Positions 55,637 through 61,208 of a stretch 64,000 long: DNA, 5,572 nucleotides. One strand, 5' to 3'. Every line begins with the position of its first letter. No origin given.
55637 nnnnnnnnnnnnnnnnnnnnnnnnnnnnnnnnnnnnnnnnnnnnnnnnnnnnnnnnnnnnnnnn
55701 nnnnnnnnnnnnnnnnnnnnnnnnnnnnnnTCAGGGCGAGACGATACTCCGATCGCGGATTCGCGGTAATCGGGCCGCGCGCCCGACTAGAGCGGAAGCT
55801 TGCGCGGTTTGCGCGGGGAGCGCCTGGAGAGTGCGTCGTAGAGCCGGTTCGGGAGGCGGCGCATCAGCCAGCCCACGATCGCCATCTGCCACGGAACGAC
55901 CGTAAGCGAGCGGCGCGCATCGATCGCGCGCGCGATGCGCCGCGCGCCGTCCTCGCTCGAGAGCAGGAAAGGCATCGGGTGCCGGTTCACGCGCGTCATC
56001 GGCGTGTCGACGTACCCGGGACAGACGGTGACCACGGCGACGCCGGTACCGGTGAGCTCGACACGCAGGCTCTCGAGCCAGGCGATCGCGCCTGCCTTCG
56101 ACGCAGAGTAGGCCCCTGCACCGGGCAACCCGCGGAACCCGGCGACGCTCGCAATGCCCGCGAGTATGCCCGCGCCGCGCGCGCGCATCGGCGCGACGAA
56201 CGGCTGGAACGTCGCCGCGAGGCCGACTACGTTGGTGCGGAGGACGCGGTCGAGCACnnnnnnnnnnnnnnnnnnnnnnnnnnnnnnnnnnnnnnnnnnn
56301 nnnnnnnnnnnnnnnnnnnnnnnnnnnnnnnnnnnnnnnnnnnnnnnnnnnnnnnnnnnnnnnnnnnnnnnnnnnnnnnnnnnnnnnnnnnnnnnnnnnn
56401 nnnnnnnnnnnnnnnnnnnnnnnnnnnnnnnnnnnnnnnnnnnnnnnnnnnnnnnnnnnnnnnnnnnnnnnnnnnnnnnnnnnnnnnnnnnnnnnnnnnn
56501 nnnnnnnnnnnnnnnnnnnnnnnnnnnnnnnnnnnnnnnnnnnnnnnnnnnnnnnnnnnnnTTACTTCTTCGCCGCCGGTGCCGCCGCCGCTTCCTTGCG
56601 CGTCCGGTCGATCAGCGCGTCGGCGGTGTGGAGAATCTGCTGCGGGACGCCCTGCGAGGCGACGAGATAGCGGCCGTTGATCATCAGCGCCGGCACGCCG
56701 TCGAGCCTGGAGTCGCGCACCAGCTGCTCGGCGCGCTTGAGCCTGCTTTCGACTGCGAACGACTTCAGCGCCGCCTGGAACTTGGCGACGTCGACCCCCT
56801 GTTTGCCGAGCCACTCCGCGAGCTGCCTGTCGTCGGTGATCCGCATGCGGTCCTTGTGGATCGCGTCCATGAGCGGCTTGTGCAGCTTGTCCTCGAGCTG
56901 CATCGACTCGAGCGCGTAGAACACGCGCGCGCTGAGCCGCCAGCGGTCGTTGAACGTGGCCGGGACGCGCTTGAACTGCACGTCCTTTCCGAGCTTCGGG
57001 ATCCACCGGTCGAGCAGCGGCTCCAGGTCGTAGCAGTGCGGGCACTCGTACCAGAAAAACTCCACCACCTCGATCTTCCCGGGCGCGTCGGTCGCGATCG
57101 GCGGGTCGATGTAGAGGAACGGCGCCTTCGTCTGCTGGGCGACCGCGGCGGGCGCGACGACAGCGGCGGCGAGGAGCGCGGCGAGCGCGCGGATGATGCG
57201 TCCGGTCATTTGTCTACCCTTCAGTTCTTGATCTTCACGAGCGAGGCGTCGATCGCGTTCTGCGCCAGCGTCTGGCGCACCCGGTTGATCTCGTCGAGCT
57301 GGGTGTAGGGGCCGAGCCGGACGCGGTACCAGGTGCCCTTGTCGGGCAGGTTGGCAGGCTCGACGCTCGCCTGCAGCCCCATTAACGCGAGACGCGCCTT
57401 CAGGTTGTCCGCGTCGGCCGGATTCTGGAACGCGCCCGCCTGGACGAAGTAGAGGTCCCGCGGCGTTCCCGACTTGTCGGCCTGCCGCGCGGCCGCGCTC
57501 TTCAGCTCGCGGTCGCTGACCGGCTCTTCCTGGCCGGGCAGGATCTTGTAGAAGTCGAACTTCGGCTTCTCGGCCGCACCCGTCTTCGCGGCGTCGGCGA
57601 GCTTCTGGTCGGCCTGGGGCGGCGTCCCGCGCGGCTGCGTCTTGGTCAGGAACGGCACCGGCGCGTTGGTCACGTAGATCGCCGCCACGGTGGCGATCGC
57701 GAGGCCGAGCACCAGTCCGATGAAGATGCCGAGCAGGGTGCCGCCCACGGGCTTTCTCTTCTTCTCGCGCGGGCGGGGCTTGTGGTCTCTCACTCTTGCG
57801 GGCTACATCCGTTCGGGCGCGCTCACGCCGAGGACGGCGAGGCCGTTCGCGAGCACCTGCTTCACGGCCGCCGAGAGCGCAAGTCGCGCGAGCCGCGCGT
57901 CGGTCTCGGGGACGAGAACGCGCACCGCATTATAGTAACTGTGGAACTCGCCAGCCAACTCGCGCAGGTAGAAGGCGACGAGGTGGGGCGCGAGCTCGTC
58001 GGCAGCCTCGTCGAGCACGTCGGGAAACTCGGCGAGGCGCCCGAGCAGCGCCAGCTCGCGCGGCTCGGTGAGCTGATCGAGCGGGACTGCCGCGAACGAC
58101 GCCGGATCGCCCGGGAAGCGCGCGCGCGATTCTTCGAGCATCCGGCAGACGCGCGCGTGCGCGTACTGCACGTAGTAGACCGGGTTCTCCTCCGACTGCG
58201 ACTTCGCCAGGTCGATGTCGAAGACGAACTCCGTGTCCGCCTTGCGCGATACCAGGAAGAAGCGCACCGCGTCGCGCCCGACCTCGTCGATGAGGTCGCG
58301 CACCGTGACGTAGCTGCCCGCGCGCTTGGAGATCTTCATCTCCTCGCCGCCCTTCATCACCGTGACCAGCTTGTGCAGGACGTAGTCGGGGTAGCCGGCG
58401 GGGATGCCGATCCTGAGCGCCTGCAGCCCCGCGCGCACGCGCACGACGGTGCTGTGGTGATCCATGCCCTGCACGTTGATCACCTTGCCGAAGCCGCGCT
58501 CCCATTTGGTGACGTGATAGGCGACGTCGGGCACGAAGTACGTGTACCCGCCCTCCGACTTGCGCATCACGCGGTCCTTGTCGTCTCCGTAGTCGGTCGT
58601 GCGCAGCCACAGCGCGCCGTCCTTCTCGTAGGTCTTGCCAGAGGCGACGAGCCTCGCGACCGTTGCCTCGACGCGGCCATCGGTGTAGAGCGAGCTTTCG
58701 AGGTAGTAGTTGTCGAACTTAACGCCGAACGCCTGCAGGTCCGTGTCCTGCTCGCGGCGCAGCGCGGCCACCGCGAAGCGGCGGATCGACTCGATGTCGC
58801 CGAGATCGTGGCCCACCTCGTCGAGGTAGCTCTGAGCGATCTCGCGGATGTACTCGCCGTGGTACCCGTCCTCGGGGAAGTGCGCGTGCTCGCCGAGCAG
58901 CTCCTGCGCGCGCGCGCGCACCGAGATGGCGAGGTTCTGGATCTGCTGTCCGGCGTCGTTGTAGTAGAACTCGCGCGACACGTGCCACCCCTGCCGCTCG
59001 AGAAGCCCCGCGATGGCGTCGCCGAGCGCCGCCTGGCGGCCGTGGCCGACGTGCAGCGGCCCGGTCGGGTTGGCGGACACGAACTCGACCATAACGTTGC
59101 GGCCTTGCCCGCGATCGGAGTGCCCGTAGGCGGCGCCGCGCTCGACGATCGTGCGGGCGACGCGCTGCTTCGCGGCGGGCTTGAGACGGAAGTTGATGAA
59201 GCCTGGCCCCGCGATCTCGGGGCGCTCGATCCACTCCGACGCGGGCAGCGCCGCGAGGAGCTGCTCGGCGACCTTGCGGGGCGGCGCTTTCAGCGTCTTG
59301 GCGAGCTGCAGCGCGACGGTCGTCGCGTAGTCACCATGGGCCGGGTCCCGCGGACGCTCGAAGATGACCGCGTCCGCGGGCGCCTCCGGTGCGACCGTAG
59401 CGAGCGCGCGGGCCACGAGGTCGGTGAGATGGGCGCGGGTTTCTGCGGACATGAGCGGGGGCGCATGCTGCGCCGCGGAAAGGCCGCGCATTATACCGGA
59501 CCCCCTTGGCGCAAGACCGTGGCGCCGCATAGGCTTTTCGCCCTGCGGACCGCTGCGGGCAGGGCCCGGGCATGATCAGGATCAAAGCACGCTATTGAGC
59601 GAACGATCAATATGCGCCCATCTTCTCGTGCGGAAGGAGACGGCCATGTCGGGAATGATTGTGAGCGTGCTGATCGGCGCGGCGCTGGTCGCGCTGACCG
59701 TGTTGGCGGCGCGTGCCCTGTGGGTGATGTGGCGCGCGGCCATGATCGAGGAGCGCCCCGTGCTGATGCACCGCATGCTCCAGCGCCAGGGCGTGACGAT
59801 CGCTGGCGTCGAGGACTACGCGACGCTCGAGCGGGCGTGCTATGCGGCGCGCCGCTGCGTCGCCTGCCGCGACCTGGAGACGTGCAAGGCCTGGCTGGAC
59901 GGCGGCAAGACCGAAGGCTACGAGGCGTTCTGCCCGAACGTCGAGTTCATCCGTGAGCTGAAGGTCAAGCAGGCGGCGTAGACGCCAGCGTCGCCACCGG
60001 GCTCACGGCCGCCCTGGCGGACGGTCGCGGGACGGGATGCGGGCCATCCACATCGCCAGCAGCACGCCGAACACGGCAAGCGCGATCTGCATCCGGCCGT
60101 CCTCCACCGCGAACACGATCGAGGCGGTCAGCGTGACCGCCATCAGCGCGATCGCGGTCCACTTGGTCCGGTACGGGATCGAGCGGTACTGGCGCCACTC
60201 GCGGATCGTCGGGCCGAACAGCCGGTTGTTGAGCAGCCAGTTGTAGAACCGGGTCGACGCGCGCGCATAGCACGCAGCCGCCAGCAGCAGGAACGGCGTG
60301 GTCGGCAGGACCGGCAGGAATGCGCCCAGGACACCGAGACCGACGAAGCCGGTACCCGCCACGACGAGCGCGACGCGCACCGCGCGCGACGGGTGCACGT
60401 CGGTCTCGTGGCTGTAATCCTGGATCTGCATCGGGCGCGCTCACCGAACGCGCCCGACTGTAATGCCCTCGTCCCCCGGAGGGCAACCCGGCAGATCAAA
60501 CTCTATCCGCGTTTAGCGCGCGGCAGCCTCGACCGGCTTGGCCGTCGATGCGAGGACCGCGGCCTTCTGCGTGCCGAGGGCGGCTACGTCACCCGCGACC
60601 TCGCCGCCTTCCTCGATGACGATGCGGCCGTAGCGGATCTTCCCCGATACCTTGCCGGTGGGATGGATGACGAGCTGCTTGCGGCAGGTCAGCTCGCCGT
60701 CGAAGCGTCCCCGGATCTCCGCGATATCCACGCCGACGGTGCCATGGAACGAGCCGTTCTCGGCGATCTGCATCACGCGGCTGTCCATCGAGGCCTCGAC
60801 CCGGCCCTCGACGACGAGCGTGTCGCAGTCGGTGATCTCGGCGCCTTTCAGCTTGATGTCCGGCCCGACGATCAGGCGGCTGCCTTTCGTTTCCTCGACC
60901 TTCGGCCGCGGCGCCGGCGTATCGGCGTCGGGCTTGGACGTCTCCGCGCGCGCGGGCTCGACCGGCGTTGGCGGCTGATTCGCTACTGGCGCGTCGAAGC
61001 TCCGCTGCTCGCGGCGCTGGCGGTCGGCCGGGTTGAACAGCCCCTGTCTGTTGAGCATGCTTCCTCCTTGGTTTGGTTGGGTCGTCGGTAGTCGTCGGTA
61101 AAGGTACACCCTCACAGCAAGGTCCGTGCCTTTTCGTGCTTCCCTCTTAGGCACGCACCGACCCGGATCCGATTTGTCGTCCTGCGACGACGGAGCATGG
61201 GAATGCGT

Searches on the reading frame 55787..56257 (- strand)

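Call 86: search_protein_families(library=pfam, max_evalue=0.00001, proteins=[window:55787-56257:-])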
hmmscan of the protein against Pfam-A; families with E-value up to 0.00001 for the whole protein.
window:55787-56257:- (156 aa): 2 families
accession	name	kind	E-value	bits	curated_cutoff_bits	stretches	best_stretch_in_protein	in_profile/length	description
PF00106.31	adh_short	-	8.9e-21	74.7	26.6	1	3-92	102-191/195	short chain dehydrogenase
PF13561.12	adh_short_C2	-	1.2e-12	48.4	27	1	3-92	98-185/236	Enoyl-(Acyl carrier protein) reductase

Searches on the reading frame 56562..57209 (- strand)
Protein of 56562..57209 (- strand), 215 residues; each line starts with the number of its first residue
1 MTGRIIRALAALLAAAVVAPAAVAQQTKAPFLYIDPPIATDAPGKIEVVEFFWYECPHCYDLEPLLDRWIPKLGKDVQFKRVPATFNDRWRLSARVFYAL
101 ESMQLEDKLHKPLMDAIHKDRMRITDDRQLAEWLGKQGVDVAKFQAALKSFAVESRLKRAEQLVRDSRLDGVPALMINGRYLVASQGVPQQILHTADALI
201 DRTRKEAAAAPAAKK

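Call 86: search_protein_families(library=pfam, max_evalue=0.00001, proteins=[window:56562-57209:-])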
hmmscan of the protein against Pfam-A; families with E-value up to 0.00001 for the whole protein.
window:56562-57209:- (215 aa): 1 family
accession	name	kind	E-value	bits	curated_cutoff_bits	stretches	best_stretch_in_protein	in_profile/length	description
PF01323.26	DSBA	-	2.7e-17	63.6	25.6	1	83-186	78-181/191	DSBA-like thioredoxin domain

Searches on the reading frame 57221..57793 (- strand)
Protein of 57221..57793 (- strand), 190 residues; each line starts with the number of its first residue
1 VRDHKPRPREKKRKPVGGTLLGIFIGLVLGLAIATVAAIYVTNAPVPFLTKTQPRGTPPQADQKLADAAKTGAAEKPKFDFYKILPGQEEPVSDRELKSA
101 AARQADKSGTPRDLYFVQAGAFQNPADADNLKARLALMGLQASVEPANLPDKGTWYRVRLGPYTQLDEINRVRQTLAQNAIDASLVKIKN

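Call 86: search_protein_families(library=pfam, max_evalue=0.00001, proteins=[window:57221-57793:-])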
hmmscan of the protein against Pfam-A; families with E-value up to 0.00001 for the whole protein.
window:57221-57793:- (190 aa): 1 family
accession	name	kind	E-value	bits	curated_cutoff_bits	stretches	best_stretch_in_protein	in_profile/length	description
PF05036.18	SPOR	-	2.8e-18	66.5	21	1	113-186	3-75/76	SPOR domain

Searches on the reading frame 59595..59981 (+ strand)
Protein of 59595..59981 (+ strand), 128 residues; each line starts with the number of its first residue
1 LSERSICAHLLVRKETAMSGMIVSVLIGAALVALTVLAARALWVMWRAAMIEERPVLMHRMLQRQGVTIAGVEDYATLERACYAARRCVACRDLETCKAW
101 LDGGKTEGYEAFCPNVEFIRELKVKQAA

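Call 86: search_protein_families(library=pfam, max_evalue=0.00001, proteins=[window:59595-59981:+])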
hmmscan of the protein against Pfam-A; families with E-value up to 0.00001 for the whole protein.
window:59595-59981:+ (128 aa): 1 family
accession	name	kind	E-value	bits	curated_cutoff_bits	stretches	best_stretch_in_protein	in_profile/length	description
PF20056.4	DUF6455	-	2.1e-08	34.6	23.7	1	50-123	6-83/85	Family of unknown function (DUF6455)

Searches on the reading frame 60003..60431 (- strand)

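Call 86: search_protein_families(library=pfam, max_evalue=0.00001, proteins=[window:60003-60431:-])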
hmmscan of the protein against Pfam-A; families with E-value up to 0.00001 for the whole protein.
window:60003-60431:- (142 aa): 1 family
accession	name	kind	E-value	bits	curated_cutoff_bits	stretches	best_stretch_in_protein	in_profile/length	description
PF04304.18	DUF454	-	1.7e-37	128.4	35.1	1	19-133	1-114/115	Protein of unknown function (DUF454)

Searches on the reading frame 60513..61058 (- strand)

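Call 86: search_protein_families(library=pfam, max_evalue=0.00001, proteins=[window:60513-61058:-])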
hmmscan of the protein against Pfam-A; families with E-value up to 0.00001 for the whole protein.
window:60513-61058:- (181 aa): 1 family
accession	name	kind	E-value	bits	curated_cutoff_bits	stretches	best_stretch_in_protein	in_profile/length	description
PF04519.19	Bactofilin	-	2.3e-18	66.7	27.9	1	63-158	2-97/98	Polymer-forming cytoskeletal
